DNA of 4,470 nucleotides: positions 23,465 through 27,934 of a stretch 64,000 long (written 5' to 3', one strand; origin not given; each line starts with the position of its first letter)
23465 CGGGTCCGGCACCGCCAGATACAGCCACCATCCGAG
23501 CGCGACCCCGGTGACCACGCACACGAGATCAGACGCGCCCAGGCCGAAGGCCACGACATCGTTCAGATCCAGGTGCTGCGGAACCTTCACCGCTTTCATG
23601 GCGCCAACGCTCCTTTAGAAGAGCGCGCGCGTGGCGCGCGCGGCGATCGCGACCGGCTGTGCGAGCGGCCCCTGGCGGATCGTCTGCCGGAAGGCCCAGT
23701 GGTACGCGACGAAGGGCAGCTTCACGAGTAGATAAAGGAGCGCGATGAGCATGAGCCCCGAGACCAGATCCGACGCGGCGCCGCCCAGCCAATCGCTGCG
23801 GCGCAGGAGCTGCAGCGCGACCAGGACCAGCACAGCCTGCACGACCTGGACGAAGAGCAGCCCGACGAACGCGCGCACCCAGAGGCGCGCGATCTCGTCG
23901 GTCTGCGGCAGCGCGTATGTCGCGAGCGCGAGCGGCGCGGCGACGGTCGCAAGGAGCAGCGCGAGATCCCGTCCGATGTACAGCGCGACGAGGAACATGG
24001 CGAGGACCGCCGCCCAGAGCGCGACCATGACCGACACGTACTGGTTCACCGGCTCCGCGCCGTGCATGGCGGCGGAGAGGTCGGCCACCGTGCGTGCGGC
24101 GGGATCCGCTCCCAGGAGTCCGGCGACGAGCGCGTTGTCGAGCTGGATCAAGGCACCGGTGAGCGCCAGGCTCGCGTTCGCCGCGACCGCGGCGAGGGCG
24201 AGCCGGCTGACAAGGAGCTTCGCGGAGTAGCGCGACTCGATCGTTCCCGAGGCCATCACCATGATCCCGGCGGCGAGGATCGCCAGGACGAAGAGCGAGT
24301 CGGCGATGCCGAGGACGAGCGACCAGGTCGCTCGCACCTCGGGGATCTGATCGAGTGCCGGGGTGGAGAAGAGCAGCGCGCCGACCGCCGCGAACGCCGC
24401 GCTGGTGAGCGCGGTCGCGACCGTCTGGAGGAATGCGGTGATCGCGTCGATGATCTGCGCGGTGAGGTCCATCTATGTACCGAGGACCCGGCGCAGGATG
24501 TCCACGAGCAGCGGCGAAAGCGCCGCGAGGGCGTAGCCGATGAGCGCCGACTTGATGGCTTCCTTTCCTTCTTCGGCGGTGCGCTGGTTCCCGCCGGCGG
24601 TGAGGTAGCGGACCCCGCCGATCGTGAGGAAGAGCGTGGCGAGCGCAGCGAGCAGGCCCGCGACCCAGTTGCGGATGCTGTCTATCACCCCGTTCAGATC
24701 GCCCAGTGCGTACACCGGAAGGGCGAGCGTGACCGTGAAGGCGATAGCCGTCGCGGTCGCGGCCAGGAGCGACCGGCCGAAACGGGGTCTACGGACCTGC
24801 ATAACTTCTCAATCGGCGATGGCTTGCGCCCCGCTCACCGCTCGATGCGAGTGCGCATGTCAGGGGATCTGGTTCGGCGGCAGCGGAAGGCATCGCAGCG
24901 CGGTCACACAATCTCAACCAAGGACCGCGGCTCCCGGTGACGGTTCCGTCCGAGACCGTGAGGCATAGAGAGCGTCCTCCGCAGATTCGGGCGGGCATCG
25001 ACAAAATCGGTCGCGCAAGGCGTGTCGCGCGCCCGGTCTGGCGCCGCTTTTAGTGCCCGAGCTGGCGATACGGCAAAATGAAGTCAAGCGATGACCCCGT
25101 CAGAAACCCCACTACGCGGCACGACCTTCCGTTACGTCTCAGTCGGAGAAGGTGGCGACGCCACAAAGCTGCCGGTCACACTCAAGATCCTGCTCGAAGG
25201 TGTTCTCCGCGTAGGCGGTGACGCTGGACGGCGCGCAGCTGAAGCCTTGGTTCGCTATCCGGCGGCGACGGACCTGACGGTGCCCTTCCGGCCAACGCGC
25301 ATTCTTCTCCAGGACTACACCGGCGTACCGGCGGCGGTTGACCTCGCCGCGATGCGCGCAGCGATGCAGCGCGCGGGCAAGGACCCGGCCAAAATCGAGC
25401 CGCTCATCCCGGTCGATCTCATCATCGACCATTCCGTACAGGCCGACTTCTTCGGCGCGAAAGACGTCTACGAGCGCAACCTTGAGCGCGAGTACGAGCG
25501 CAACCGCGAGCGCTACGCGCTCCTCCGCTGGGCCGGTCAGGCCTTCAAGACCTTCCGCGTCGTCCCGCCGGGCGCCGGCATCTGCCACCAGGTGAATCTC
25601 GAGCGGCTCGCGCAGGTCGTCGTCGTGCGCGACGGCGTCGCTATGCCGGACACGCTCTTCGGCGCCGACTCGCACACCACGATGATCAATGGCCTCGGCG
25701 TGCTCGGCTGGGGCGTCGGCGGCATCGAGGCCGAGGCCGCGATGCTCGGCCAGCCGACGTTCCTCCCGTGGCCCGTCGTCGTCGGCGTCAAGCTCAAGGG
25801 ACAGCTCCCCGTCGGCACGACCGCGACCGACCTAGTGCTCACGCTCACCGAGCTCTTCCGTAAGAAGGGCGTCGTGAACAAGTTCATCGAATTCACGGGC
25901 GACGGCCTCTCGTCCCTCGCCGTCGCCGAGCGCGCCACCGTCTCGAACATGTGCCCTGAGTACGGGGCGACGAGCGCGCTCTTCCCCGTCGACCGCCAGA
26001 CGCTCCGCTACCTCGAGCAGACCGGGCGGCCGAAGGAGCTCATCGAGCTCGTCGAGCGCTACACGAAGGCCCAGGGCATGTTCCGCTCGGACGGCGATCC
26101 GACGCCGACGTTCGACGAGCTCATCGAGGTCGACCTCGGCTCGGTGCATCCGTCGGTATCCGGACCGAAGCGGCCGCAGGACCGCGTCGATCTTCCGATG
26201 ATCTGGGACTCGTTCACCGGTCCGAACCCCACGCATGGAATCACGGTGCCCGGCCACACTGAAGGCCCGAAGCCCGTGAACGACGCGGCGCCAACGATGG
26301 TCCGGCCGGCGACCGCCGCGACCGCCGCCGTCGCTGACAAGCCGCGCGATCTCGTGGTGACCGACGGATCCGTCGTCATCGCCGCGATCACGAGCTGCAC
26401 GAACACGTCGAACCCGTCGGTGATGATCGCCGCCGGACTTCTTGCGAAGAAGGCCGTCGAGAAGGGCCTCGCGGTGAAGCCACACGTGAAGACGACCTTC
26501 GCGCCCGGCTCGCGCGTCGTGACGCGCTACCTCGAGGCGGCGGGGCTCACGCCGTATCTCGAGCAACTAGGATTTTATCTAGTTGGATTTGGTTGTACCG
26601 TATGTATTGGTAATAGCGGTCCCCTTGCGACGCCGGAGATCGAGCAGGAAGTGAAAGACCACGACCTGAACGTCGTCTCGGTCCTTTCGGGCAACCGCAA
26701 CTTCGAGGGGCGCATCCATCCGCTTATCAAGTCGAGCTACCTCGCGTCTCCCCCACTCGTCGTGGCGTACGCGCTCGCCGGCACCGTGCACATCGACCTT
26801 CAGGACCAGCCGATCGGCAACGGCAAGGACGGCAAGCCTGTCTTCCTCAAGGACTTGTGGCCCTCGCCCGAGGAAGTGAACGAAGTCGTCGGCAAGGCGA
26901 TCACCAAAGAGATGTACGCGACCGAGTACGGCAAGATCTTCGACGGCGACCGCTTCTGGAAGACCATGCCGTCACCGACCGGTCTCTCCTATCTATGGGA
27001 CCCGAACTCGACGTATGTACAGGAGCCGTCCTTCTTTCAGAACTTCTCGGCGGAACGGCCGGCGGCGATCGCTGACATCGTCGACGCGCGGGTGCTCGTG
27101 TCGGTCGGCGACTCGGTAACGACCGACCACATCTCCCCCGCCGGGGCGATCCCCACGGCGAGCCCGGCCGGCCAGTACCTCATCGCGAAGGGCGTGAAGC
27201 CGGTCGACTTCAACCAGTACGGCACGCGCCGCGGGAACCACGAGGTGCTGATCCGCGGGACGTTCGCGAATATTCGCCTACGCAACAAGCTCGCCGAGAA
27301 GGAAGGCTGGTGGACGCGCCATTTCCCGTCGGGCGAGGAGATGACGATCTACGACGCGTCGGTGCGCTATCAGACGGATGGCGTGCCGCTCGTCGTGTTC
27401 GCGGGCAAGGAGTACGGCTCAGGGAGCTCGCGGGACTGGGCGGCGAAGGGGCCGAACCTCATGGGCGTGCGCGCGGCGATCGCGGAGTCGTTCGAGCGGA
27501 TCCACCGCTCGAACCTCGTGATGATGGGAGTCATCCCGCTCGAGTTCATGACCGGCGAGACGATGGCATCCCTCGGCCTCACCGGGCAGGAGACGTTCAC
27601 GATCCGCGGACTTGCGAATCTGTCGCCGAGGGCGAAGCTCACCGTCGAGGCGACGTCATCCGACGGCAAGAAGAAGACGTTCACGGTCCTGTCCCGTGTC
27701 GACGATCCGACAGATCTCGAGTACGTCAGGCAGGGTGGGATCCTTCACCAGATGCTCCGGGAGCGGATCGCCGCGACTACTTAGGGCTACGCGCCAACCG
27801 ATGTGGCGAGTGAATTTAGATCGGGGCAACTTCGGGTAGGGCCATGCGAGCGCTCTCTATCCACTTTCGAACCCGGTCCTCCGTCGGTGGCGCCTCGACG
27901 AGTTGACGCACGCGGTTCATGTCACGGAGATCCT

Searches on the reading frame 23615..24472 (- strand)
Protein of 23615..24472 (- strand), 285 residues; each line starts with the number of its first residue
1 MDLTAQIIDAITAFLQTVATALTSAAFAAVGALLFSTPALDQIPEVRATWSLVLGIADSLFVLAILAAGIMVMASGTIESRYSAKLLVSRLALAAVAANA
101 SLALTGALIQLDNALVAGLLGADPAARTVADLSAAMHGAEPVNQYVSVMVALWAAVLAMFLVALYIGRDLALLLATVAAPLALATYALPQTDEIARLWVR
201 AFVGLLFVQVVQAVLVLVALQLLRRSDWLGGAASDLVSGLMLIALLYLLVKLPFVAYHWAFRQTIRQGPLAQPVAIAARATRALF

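Call 16: search_protein_families(library=pfam, max_evalue=0.001, proteins=[window:23615-24472:-])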
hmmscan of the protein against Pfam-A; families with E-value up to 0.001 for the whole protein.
window:23615-24472:- (285 aa): 1 family
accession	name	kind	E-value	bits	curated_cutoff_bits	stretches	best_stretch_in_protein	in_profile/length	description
PF04610.19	TrbL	-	0.00085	19.6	25.9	1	94-235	56-190/215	TrbL/VirB6 plasmid conjugal transfer protein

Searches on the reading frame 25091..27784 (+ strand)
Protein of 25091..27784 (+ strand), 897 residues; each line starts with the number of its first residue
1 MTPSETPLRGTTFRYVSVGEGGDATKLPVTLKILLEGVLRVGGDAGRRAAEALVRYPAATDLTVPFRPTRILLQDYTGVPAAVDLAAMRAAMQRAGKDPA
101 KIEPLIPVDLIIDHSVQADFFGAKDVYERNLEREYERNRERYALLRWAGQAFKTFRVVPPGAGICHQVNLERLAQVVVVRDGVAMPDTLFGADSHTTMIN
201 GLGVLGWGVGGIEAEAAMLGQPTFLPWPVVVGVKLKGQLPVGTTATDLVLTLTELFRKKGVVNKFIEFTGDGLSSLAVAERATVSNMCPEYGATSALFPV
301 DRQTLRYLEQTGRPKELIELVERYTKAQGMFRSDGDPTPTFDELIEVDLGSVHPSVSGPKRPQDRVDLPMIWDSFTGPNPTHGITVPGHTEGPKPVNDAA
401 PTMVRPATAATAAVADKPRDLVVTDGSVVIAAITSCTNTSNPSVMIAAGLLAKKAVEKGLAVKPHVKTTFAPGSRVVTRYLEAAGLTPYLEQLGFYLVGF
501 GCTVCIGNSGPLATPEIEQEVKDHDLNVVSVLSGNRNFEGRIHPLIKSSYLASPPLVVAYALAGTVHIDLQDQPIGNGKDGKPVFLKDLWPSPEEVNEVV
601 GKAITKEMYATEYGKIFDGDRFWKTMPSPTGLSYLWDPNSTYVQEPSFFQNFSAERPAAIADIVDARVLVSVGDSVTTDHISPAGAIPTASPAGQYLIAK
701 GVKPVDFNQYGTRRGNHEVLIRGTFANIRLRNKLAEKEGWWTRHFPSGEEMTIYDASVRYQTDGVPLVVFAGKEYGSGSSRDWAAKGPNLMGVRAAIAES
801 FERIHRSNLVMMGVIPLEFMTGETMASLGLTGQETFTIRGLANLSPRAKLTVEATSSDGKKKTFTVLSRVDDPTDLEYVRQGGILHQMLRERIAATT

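Call 16: search_protein_families(library=pfam, max_evalue=0.001, proteins=[window:25091-27784:+])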
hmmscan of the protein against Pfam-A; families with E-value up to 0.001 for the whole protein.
window:25091-27784:+ (897 aa): 2 families
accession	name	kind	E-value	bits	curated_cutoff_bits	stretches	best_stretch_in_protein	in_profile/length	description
PF00330.25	Aconitase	-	1e-158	529.6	28.7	1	63-564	15-463/463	Aconitase family (aconitate hydratase)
PF00694.25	Aconitase_C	-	2.4e-38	131.8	22.8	1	695-820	3-129/131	Aconitase C-terminal domain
